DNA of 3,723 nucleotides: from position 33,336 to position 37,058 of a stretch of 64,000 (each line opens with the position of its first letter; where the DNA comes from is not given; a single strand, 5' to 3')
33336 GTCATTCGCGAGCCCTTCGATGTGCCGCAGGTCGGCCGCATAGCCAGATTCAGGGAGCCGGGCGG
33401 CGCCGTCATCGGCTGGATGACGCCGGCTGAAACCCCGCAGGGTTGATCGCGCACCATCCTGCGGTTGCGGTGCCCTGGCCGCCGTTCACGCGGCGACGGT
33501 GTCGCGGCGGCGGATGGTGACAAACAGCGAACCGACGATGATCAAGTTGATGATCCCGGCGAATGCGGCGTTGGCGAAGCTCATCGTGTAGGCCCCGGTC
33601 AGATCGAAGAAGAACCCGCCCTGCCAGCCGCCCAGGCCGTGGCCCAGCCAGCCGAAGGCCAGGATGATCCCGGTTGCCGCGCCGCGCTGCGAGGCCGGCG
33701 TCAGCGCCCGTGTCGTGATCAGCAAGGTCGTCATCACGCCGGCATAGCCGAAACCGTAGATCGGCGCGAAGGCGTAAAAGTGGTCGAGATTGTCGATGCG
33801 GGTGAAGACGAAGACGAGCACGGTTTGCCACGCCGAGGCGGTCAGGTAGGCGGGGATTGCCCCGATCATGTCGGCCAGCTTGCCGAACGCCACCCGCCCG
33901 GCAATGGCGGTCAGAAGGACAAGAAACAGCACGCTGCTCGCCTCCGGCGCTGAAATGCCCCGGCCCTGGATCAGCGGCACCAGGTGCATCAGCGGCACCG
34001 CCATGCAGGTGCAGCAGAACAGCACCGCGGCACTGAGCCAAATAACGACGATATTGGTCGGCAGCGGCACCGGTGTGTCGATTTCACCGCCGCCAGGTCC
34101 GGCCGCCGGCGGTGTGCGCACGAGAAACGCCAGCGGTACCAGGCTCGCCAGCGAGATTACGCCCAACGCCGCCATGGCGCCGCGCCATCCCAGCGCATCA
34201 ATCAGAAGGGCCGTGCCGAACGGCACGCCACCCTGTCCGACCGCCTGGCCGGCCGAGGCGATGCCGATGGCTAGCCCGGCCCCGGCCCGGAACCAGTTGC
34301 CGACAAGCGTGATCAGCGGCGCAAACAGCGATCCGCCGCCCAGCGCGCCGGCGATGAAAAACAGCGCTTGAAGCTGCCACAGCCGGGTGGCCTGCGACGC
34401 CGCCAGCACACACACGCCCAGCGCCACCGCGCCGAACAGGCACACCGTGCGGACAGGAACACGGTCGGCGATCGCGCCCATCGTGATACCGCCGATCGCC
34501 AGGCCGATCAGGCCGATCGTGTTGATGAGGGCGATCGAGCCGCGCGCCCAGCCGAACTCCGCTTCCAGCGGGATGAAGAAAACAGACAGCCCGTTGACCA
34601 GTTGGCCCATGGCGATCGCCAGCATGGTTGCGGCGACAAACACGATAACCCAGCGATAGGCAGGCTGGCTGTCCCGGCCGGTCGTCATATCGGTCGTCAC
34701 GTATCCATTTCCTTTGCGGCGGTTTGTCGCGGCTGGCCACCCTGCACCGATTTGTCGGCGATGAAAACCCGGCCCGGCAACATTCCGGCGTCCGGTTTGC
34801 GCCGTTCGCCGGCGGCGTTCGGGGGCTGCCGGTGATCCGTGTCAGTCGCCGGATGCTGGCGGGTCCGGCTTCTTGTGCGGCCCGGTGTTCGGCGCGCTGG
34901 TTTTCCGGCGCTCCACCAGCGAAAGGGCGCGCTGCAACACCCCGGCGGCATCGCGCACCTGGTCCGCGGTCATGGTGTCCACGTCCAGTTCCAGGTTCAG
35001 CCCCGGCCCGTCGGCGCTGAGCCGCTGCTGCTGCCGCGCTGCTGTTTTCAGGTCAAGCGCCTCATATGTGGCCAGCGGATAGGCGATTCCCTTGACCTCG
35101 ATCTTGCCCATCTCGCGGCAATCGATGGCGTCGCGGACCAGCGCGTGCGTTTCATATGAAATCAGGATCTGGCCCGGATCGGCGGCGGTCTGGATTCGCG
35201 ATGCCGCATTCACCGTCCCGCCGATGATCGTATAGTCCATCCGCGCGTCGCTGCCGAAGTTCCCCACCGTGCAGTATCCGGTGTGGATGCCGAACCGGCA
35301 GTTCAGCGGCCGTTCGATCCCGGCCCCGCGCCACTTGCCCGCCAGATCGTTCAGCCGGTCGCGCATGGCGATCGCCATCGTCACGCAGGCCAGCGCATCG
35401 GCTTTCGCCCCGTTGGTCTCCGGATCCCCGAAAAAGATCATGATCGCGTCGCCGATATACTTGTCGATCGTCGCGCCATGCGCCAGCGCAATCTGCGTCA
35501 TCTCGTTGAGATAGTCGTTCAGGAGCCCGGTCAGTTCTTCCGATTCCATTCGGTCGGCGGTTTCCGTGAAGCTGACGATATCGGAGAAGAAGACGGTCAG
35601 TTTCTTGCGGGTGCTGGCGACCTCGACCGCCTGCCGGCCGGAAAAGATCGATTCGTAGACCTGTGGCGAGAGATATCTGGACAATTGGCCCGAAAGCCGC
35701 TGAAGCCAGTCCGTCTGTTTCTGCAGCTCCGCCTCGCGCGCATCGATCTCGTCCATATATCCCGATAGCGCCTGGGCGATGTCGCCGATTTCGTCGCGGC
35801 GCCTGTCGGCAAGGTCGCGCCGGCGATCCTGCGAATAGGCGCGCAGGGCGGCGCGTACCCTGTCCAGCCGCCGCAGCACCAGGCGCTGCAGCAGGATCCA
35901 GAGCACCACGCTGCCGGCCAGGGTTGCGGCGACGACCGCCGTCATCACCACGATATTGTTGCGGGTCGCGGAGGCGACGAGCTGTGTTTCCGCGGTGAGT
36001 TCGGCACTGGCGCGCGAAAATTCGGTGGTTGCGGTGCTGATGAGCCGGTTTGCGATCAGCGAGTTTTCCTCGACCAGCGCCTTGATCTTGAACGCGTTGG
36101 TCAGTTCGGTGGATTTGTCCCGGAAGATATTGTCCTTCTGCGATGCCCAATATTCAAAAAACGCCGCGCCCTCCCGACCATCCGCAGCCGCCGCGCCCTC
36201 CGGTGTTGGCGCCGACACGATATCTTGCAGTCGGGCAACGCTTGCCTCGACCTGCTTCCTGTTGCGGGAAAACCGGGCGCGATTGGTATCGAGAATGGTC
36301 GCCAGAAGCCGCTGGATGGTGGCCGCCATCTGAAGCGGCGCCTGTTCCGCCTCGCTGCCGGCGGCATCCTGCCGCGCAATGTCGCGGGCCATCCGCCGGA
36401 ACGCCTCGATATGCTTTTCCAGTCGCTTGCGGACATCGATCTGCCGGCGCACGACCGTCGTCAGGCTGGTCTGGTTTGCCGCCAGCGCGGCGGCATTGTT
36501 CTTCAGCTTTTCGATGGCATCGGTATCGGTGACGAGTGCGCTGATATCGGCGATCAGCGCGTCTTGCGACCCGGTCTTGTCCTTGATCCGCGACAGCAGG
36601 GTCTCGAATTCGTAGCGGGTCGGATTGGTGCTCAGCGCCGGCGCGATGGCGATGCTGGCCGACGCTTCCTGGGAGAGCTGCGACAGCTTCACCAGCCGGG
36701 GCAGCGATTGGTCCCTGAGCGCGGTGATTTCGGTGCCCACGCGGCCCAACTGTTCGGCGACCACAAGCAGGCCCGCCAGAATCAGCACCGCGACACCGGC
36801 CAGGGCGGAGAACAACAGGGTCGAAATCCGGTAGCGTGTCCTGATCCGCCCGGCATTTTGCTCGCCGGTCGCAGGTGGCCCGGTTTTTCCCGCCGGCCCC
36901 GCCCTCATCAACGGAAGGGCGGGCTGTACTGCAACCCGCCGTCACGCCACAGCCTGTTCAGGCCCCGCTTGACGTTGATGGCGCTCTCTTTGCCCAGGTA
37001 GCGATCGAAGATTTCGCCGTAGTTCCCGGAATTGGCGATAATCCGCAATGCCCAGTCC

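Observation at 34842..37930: Orphan amino-acid-binding protein translationally coupled to a membrane adenylate cyclase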

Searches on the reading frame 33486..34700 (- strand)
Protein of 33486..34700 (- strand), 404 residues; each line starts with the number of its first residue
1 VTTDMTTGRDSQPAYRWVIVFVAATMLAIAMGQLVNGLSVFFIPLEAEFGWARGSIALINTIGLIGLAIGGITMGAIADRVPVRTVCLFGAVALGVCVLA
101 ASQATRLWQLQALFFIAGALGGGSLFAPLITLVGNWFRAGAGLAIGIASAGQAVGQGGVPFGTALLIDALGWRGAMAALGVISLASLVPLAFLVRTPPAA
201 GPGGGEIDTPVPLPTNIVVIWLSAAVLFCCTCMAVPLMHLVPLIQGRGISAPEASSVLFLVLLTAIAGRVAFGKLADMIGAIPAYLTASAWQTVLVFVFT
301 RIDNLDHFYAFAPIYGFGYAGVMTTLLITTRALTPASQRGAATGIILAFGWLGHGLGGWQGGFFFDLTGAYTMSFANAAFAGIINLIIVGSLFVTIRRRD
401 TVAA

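Call 8: search_protein_families(library=pfam, proteins=[window:33486-34700:-], max_evalue=0.001)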
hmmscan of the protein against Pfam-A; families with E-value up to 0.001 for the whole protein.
window:33486-34700:- (404 aa): 1 family
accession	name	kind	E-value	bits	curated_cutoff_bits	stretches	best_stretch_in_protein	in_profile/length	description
PF07690.21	MFS_1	-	5e-33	114.9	33.4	2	26-297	2-283/347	Major Facilitator Superfamily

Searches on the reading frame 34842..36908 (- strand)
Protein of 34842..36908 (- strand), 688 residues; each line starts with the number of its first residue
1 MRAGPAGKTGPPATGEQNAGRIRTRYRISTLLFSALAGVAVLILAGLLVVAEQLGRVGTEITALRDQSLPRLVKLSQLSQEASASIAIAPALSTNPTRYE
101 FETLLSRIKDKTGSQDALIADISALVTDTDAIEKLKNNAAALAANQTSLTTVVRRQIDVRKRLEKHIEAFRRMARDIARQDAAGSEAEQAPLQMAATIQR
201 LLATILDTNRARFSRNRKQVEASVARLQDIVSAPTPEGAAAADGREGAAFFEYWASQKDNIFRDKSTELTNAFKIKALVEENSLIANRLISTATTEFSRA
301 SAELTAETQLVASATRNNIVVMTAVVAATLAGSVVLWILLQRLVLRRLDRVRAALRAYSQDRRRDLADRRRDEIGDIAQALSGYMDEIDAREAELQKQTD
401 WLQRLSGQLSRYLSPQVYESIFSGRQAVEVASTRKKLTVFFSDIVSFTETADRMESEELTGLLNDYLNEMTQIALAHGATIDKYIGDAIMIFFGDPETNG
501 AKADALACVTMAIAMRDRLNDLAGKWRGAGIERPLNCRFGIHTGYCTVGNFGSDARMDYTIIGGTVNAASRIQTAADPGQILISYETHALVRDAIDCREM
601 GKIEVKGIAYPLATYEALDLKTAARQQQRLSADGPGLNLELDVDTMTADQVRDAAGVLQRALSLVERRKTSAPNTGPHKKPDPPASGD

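Call 5: search_protein_families(library=pfam, proteins=[window:34842-36908:-], max_evalue=0.01)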
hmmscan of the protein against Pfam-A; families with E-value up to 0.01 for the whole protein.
window:34842-36908:- (688 aa): 3 families
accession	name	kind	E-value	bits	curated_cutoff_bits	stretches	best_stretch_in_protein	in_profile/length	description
PF00211.25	Guanylate_cyc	-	6e-28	98.1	21.9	1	433-609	5-173/183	Adenylate and Guanylate cyclase catalytic domain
PF00672.30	HAMP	-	0.00055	20.6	25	1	340-381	2-44/53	HAMP domain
PF21689.3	TorS_sensor_domain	-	0.0073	16.3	27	1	69-180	1-112/275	Sensor protein TorS, sensor domain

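Call 6: search_protein_families(library=ncbifam, proteins=[window:34842-36908:-], max_evalue=0.01)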
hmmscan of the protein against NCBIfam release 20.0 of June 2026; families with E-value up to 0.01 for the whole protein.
window:34842-36908:- (688 aa): 2 families
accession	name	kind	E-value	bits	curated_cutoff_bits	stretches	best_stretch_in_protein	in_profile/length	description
TIGR03903.1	TOMM_kin_cyc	equivalog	8.8e-16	56.9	705.75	1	422-608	273-454/1267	TOMM system kinase/cyclase fusion protein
NF038389.1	ArsS_fam_HK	equivalog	0.0073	15.8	250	0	289-389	100-200/403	ArsS family sensor histidine kinase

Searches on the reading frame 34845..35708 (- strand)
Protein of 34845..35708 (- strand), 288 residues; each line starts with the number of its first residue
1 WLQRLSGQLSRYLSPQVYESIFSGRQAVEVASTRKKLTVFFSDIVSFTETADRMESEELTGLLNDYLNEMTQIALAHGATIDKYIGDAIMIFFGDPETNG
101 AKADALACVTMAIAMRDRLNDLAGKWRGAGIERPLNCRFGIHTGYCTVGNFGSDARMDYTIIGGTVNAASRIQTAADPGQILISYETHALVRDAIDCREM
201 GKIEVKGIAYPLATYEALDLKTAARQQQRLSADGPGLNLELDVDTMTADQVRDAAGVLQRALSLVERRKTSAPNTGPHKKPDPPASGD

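Call 34: search_solved_structures(query=window:34845-35708:-, max_evalue=0.00001, show_alignments=3)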
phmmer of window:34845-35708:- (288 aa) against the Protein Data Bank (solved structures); distinct sequences matched with E-value up to 0.00001: 47.
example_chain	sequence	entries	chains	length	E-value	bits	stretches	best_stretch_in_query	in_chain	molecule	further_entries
3r5g_A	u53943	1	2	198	1.1e-73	251.3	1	32-221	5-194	CyaB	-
6fht_A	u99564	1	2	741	3.2e-32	115.4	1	5-216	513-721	Bacteriophytochrome,Adenylate cyclase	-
1wc1_A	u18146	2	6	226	1.2e-30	110.2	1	29-214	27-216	ADENYLATE CYCLASE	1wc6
1wc0_A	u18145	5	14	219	2.1e-30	109.4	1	35-214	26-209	ADENYLATE CYCLASE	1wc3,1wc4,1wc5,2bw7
2w01_A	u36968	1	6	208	3.1e-29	105.6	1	31-217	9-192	ADENYLATE CYCLASE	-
5x4t_A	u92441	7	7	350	2.8e-19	72.9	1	9-175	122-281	Photoactivated adenylyl cyclase | Family 3 adenylate cyclase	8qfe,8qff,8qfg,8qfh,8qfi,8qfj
9f1z_A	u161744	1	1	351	2.8e-19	72.9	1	9-175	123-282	Family 3 adenylate cyclase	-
5x4u_A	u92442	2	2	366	3.1e-19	72.8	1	9-175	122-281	Photoactivated adenylyl cyclase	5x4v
4yus_A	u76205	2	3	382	3.5e-19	72.6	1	9-175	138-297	Family 3 adenylate cyclase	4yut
9f1w_A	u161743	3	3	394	3.8e-19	72.5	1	9-175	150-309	Family 3 adenylate cyclase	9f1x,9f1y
5oyh_A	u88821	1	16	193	1.3e-15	60.9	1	34-209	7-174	Nucleotide cyclase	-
6sir_A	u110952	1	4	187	4e-15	59.3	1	33-209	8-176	Nucleotide cyclase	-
6aoa_A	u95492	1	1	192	1.2e-14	57.8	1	34-218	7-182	Bacterio-rhodopsin/guanylyl cyclase 1 fusion protein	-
5m27_A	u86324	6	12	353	1.5e-14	57.4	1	9-175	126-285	Beta subunit of photoactivated adenylyl cyclase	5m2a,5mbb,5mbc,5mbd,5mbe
5mbk_A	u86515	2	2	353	1.5e-14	57.4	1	9-175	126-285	Beta subunit of photoactivated adenylyl cyclase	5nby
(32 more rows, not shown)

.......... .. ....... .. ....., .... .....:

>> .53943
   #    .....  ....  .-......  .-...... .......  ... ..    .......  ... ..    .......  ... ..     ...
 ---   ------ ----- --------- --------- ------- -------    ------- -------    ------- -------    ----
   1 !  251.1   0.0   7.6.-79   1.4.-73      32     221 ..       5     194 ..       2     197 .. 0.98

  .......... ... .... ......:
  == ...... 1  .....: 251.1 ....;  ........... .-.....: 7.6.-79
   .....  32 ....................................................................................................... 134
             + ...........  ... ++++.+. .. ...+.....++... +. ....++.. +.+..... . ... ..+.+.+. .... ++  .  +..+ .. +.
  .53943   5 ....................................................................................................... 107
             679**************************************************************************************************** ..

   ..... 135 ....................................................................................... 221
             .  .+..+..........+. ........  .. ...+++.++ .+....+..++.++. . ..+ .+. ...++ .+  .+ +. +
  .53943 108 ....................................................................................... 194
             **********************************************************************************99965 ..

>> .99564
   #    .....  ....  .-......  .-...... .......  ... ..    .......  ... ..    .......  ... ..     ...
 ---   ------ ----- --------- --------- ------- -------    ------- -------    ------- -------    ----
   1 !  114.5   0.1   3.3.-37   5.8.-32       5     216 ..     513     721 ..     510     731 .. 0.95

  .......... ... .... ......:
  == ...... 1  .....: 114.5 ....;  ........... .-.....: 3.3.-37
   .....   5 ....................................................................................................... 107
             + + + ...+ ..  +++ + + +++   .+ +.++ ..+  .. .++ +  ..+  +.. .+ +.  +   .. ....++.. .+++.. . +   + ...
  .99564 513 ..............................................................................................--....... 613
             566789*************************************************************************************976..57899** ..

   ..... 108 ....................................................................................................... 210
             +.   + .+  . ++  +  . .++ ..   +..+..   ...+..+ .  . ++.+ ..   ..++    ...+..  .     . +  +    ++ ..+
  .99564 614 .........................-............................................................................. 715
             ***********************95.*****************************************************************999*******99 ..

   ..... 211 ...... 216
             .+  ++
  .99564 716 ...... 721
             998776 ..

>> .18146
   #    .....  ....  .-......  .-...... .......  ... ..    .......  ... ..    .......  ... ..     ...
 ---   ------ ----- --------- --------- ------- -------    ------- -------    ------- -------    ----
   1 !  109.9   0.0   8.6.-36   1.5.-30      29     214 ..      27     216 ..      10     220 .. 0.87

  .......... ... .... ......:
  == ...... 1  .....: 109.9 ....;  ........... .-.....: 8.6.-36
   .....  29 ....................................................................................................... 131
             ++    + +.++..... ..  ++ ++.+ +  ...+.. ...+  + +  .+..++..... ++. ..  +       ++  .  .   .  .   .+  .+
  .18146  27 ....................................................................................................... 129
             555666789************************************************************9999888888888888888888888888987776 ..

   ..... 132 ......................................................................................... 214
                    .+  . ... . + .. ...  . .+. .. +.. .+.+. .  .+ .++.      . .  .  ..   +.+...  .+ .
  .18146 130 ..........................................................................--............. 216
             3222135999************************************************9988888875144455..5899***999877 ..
